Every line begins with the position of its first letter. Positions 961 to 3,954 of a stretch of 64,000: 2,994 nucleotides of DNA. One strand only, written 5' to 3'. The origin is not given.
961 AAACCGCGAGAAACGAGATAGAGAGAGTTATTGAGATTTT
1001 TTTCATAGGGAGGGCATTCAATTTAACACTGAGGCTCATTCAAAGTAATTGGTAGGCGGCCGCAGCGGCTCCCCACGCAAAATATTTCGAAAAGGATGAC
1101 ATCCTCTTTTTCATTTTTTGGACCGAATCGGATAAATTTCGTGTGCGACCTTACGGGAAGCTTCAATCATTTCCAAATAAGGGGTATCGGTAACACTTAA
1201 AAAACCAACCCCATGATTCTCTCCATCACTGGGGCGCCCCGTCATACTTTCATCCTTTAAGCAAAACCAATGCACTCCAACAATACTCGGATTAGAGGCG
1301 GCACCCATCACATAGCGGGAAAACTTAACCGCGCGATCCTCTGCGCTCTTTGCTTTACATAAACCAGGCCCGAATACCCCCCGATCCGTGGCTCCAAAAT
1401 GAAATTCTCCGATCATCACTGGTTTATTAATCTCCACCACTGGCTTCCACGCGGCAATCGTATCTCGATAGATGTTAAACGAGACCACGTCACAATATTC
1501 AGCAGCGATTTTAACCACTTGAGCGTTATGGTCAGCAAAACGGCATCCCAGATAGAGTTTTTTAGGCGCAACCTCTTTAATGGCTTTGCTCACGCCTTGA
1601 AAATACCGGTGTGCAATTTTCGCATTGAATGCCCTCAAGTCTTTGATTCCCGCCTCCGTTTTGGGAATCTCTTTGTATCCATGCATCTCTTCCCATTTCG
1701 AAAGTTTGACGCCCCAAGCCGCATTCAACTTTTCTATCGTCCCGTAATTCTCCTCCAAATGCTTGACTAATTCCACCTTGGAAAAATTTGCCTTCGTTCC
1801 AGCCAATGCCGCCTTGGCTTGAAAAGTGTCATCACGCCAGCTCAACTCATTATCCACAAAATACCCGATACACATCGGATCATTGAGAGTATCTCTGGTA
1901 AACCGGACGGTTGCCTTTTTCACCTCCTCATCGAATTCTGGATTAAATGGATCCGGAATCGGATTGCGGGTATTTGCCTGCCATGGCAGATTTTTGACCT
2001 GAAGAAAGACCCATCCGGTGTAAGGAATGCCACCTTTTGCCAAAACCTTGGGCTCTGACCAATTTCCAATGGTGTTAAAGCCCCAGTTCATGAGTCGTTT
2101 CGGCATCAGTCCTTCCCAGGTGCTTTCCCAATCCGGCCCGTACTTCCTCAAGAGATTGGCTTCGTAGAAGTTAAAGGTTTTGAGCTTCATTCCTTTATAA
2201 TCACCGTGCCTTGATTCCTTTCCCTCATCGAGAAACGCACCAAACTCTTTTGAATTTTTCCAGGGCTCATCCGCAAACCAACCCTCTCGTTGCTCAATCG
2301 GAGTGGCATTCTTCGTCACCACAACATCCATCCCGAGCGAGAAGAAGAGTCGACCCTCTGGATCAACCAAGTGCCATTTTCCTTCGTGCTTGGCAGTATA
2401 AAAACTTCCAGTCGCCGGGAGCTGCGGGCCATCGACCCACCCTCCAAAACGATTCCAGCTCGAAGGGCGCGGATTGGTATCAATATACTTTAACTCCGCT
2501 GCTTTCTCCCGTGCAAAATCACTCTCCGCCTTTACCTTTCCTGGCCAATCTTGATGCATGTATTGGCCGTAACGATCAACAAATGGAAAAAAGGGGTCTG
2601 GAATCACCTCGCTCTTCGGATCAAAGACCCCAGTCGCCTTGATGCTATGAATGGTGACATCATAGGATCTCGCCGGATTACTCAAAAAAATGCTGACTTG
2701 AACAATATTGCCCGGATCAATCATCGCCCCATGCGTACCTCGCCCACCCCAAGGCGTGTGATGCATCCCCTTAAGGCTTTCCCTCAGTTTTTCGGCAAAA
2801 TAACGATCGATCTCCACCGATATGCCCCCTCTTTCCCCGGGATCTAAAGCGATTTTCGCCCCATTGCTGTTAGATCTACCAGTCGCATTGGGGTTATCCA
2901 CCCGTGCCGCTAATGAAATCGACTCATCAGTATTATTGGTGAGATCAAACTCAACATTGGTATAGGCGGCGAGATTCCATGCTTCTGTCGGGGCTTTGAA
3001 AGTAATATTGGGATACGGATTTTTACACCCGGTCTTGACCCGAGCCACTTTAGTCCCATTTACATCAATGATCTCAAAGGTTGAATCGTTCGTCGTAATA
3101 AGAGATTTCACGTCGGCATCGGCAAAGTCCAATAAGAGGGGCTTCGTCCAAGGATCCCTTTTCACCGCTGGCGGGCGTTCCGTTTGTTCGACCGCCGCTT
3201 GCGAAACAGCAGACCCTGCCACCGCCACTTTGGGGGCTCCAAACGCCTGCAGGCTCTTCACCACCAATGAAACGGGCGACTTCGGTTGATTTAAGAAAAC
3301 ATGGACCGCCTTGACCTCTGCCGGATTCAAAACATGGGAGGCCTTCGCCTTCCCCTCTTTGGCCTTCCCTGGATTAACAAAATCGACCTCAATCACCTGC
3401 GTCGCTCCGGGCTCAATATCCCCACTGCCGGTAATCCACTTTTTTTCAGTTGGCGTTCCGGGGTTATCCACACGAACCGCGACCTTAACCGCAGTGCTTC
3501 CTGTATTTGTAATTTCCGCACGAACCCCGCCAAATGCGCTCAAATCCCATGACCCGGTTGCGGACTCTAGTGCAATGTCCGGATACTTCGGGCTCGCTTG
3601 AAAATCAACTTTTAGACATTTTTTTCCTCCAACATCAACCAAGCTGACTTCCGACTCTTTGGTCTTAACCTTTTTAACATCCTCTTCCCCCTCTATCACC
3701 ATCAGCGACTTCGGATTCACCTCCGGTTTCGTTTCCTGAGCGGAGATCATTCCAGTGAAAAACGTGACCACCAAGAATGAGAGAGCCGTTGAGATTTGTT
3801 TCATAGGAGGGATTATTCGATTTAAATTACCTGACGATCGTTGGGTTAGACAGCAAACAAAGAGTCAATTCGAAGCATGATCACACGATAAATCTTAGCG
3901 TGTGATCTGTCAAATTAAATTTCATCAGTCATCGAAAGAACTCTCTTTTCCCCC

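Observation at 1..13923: Tandem array of seven copies or traces of one ~900-aa secreted CBM-CBM-GH-A-like gene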

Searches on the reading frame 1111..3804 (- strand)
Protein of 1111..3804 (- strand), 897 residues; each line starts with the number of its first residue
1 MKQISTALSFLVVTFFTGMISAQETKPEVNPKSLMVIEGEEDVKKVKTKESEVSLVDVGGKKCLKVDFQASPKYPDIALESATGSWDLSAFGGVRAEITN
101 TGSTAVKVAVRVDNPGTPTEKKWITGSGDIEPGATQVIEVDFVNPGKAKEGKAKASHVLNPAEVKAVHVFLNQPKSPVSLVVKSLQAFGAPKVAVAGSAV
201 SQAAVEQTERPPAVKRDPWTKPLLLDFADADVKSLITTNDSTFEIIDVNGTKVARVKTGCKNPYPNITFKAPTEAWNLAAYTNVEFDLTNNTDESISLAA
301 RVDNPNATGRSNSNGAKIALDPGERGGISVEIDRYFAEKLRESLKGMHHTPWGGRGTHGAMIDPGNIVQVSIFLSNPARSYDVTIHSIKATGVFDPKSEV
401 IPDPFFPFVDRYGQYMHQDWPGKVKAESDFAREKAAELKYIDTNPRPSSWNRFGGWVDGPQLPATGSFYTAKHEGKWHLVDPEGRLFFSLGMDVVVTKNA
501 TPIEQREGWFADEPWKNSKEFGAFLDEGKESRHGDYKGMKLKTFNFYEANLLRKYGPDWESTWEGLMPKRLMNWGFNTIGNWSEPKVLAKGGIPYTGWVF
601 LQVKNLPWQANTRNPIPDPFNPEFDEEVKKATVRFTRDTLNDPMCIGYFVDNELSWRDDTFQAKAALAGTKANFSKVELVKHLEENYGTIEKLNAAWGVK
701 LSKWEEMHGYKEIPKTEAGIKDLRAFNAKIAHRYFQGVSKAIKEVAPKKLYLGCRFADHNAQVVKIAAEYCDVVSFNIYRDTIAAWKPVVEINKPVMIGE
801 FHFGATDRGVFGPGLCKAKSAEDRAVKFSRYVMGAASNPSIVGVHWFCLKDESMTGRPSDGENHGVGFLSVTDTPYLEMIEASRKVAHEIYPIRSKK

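Call 6: search_protein_families(library=pfam, proteins=[window:1111-3804:-], max_evalue=0.01)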
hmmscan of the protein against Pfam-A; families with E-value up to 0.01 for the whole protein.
window:1111-3804:- (897 aa): 2 families
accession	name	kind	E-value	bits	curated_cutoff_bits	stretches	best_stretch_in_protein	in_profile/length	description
PF17992.7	Agarase_CBM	-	1.5e-10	41.5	26.3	2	226-307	1-84/178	Agarase CBM like domain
PF02449.21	Glyco_hydro_42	-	1e-06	28.8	21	1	621-781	105-264/376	Beta-galactosidase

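Call 8: search_solved_structures(query=window:1111-3804:-, max_evalue=0.01, show_alignments=2)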
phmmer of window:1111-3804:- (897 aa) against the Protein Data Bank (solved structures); distinct sequences matched with E-value up to 0.01: 5.
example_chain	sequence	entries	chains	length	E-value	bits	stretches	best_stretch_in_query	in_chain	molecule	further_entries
4bq2_A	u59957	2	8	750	4.7e-93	316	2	542-894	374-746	B-AGARASE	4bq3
4bq4_A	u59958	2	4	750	1e-92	314.8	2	542-894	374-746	B-AGARASE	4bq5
5z6p_A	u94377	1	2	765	3.7e-91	309.7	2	542-894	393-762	B-agarase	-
6xj9_A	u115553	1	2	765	6.1e-90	305.7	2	542-897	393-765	Agarase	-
5t3b_A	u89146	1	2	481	4e-09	38.3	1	726-851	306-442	Glycoside Hydrolase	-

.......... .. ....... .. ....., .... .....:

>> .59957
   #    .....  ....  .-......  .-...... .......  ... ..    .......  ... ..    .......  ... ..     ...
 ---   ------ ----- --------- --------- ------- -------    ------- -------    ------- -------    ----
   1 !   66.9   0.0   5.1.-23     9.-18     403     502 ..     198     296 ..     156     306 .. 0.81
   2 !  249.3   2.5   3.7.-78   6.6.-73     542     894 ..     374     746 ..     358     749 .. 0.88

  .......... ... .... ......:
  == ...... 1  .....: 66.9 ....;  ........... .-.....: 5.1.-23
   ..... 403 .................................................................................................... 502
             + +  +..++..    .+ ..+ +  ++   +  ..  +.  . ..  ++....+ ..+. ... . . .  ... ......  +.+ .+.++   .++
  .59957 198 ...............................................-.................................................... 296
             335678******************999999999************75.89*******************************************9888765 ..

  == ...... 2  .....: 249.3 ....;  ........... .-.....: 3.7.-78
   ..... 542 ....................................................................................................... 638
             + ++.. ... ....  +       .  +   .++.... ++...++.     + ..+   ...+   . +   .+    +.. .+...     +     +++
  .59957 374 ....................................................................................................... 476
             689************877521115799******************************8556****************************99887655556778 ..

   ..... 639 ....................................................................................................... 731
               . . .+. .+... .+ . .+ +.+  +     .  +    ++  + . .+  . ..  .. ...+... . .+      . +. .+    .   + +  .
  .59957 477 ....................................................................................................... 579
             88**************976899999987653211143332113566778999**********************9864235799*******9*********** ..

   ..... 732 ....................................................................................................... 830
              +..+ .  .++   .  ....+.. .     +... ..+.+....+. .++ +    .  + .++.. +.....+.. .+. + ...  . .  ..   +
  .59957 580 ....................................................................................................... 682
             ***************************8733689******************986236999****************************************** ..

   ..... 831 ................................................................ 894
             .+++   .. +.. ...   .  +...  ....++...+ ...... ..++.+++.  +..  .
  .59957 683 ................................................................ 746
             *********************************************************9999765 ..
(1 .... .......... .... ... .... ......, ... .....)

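Call 9: search_protein_families(library=ncbifam, proteins=[window:1111-3804:-], max_evalue=0.01)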
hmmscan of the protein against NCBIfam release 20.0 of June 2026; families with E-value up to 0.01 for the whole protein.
window:1111-3804:- (897 aa): 0 families

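Call 14: find_homologous_proteins(query=window:1111-3804:-, max_evalue=1e-10)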
Query window:1111-3804:- (897 aa): 181 proteins with E <= 1e-10 among 8000 candidates; the best 120 are listed.
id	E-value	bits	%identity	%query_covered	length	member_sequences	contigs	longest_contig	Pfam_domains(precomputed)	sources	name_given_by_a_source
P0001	0.0e+0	2093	100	100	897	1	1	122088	PF17992.8,PF02449.22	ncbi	-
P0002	0.0e+0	1845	88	100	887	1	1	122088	PF17992.8,PF02449.22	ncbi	-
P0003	0.0e+0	1571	74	100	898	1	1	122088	PF17992.8,PF02449.22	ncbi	-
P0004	0.0e+0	1463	70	100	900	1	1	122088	PF17992.8,PF02449.22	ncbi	-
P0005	0.0e+0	1313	64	98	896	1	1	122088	PF17992.8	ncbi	-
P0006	0.0e+0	1164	58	99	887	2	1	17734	PF17992.8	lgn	-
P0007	0.0e+0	1154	57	99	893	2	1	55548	PF17992.8,PF02449.22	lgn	-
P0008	0.0e+0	1127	56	100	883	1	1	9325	PF17992.8,PF02449.22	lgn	-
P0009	0.0e+0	1074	54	97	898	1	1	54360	PF17992.8,PF02449.22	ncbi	ncbi:MAG: beta-galactosidase [Chthoniobacterales bacterium]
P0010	0.0e+0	1061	54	97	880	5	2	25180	PF17992.8,PF02449.22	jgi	jgi:hypothetical protein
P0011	4.5e-282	956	52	93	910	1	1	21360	PF17992.8,PF02449.22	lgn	-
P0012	1.4e-260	885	54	75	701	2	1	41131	PF02449.22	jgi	jgi:hypothetical protein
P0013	2.9e-259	881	54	75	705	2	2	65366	PF02449.22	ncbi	ncbi:MAG: beta-galactosidase [Phycisphaeraceae bacterium]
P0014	1.0e-249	849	52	75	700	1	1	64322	PF17992.8,PF02449.22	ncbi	-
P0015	7.1e-248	843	53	75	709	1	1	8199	-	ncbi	-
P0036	7.3e-161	555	41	74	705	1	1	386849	-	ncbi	-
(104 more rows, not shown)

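Call 15: find_encoding_contigs(protein=P0002, flank=10000, max_places=3)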
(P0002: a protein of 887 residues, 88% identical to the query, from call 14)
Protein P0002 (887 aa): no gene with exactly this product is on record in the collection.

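Call 16: find_encoding_contigs(protein=P0001, flank=10000, max_places=3)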
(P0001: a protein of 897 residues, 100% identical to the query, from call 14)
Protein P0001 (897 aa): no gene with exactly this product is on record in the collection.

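Call 17: list_cluster_members(proteins=[P0001, P0002, P0009, P0006, P0007])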
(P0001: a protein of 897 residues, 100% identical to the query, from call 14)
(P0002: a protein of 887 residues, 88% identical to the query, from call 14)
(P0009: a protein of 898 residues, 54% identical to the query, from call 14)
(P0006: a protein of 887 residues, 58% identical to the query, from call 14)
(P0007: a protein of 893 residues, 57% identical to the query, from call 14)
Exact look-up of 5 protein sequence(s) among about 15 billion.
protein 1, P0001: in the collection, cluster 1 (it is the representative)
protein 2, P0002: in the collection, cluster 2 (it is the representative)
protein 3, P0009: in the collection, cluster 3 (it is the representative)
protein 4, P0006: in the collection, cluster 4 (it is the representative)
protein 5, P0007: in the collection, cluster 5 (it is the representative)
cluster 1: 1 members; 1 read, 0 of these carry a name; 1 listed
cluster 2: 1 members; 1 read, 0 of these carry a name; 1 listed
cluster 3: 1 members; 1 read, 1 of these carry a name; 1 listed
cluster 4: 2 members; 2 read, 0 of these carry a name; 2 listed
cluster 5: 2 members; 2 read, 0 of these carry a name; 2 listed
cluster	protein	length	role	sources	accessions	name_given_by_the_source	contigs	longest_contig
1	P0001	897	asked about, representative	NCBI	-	-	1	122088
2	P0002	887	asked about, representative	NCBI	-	-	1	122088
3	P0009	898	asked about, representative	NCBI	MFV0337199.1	MAG: beta-galactosidase [Chthoniobacterales bacterium]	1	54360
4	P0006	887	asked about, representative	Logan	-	-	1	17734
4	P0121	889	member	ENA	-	-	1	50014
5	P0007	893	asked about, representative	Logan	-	-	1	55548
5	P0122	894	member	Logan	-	-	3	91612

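Call 18: find_related_loci(query=P0001, collection=genome_contigs, flank=10000)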
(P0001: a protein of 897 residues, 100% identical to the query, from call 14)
Query P0001 (897 aa) in genome_contigs; peptide patterns used: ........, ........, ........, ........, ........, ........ (x = any residue, [..] = any of these).
39 stretches matched a pattern; 2 encode a relative of the query (tblastn E <= 1e-3); 2 distinct loci.
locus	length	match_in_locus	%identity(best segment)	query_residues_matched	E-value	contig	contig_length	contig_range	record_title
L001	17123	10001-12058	36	64-891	1e-130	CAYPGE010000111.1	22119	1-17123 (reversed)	MAG TPA_asm: uncultured Pirellulaceae bacterium isolate binchicken_co111_480 genome assembly, contig: NODE_4841_length_2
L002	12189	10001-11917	39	51-895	6e-128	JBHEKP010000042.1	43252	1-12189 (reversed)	MAG: Candidatus Hydrogenedentales bacterium isolate bin.207 k141_1308597, whole genome shotgun sequence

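Call 25: find_encoding_contigs(protein=P0009, flank=10000, max_places=2)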
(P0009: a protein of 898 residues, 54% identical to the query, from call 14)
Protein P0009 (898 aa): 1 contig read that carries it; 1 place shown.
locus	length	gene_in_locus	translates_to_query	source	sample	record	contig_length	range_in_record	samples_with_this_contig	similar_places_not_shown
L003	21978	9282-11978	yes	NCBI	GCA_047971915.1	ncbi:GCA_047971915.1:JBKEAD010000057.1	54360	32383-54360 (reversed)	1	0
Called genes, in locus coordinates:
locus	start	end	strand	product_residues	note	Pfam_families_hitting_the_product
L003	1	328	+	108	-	?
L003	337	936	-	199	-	PF01725:Ham1p_like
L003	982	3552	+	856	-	PF00133:tRNA-synt_1, PF09334:tRNA-synt_1g, PF13603:tRNA-synt_1_2, PF00133:tRNA-synt_1, PF09334:tRNA-synt_1g (weak), PF08264:Anticodon_1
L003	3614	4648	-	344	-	PF00348:polyprenyl_synt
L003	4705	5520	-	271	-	PF00106:adh_short, PF08659:KR, PF23441:SDR, PF13561:adh_short_C2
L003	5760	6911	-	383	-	PF01408:GFO_IDH_MocA, PF02894:GFO_IDH_MocA_C, PF22725:GFO_IDH_MocA_C3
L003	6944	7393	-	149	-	PF16867:DMSP_lyase (weak), PF00190:Cupin_1 (weak), PF01050:MannoseP_isomer, PF07883:Cupin_2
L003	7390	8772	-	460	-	-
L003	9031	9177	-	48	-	-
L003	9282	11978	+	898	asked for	PF17992:Agarase_CBM (faint), PF02449:Glyco_hydro_42 (weak)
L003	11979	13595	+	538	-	PF00884:Sulfatase, PF01663:Phosphodiest (faint), PF16347:SGSH_C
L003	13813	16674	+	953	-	PF16078:2-oxogl_dehyd_N, PF00676:E1_dh, PF02779:Transket_pyr, PF16870:OxoGdeHyase_C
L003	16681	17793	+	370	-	PF00364:Biotin_lipoyl, PF00198:2-oxoacid_dh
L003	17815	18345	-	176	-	-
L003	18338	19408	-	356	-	-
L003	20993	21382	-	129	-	PF13470:PIN_3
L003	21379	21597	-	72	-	PF01402:RHH_1 (weak)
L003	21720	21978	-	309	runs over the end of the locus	-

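Call 26: find_encoding_contigs(protein=P0007, flank=10000, max_places=2)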
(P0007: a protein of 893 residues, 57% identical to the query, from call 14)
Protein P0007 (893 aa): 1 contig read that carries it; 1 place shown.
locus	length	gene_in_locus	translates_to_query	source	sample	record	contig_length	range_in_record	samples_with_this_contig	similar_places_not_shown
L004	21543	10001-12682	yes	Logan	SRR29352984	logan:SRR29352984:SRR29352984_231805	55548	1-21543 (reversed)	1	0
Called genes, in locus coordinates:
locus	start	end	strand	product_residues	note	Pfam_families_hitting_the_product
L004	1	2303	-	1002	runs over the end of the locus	PF06452:CBM9_1 (faint)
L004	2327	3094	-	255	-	PF13385:Laminin_G_3 (weak)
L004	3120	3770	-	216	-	-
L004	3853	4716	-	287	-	-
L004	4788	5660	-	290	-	-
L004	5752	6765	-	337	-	PF00356:LacI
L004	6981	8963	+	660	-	PF00474:SSF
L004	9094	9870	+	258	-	PF00135:COesterase (weak), PF20434:BD-FAE, PF12146:Hydrolase_4 (faint), PF07859:Abhydrolase_3, PF00326:Peptidase_S9, PF01738:DLH (weak), PF20434:BD-FAE (weak)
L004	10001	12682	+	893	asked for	PF17992:Agarase_CBM (faint), PF02449:Glyco_hydro_42 (weak)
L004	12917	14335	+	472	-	PF00884:Sulfatase, PF16347:SGSH_C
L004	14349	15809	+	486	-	PF01547:SBP_bac_1, PF13416:SBP_bac_8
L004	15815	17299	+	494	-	PF00528:BPD_transp_1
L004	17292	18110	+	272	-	PF00528:BPD_transp_1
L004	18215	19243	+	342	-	PF00356:LacI (weak), PF00532:Peripla_BP_1 (weak), PF13377:Peripla_BP_3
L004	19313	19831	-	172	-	-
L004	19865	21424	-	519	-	PF12951:PATR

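Call 43: find_related_loci(query=P0001, collection=metagenome_contigs, flank=10000)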
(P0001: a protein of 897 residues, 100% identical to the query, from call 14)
Query P0001 (897 aa) in metagenome_contigs; peptide patterns used: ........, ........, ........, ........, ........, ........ (x = any residue, [..] = any of these).
44 stretches matched a pattern; 2 encode a relative of the query (tblastn E <= 1e-3); 2 distinct loci.
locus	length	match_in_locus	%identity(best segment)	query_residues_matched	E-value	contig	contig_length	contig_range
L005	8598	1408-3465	36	64-891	1e-130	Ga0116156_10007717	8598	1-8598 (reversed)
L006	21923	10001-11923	38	51-897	3e-126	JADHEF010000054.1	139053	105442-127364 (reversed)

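Call 44: find_encoding_contigs(protein=P0036, flank=10000, max_places=2)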
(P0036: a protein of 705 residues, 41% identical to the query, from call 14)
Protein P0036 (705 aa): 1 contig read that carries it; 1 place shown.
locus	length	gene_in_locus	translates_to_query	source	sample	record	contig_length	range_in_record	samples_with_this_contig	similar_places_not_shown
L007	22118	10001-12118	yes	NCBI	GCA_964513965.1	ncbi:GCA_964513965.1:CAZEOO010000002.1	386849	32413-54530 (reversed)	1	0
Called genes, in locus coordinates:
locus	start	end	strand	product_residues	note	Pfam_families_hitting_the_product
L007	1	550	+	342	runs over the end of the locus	PF01180:DHO_dh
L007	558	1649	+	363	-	PF04055:Radical_SAM, PF19288:CofH_C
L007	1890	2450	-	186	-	-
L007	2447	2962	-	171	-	PF22811:Zn_ribbon_NrdR, PF03477:ATP-cone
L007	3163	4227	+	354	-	PF00356:LacI, PF00532:Peripla_BP_1, PF13377:Peripla_BP_3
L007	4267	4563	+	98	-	-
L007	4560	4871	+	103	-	-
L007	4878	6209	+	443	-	PF01743:PolyA_pol, PF12627:PolyA_pol_RNAbd, PF01966:HD, PF13735:tRNA_NucTran2_2 (weak)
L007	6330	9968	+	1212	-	PF00005:ABC_tran, PF19055:ABC2_membrane_7 (faint), PF01061:ABC2_membrane, PF12698:ABC2_membrane_3 (weak)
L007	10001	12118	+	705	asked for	-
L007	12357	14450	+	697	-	-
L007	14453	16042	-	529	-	-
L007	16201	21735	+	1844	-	PF00005:ABC_tran (faint), PF00910:RNA_helicase (faint), PF01443:Viral_helicase1 (faint), PF01583:APS_kinase (faint), PF02463:SMC_N (faint), PF17760:UvrA_inter, PF17755:UvrA_DNA-bind, PF17760:UvrA_inter, +18 more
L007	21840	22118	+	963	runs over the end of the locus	PF12951:PATR (faint), PF03797:Autotransporter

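Call 45: find_encoding_contigs(protein=P0010, flank=10000, max_places=2)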
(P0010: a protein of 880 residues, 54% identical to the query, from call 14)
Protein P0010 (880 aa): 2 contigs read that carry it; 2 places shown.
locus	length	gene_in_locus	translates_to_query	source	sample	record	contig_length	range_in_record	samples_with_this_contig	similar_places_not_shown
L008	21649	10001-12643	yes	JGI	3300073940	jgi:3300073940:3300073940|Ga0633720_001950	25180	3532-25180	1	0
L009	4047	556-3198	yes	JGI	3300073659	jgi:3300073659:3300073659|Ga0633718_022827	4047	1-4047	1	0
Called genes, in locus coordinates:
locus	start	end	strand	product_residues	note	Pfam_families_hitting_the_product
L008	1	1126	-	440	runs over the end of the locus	PF04055:Radical_SAM, PF13186:SPASM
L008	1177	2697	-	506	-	PF00884:Sulfatase, PF16347:SGSH_C (faint)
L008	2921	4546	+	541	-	PF00884:Sulfatase, PF01663:Phosphodiest (faint), PF16347:SGSH_C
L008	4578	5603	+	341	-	PF00356:LacI (weak), PF00532:Peripla_BP_1, PF13407:Peripla_BP_4 (faint), PF13377:Peripla_BP_3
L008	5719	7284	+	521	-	PF00884:Sulfatase, PF01663:Phosphodiest (faint), PF16347:SGSH_C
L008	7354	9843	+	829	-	PF00722:Glyco_hydro_16, PF18099:CBM_35_2 (weak), PF16990:CBM_35 (weak), PF03422:CBM_6 (weak)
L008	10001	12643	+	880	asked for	PF17992:Agarase_CBM (faint), PF02449:Glyco_hydro_42 (weak)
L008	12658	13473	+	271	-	PF00135:COesterase (weak), PF20434:BD-FAE, PF12146:Hydrolase_4 (faint), PF07859:Abhydrolase_3, PF00326:Peptidase_S9, PF01738:DLH, PF07859:Abhydrolase_3 (weak)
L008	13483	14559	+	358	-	PF00657:Lipase_GDSL, PF13472:Lipase_GDSL_2, PF14606:Lipase_GDSL_3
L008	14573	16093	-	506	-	PF00933:Glyco_hydro_3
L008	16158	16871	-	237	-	PF07963:N_methyl (weak)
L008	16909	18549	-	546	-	PF12951:PATR (weak)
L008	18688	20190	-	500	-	PF00884:Sulfatase, PF01663:Phosphodiest, PF16347:SGSH_C (weak)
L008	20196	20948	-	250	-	PF09339:HTH_IclR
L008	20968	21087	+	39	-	-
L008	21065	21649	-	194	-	?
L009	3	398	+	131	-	?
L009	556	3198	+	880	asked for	PF17992:Agarase_CBM (faint), PF02449:Glyco_hydro_42 (weak)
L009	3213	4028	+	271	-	PF00135:COesterase (weak), PF20434:BD-FAE, PF12146:Hydrolase_4 (faint), PF07859:Abhydrolase_3, PF00326:Peptidase_S9, PF01738:DLH, PF07859:Abhydrolase_3 (weak)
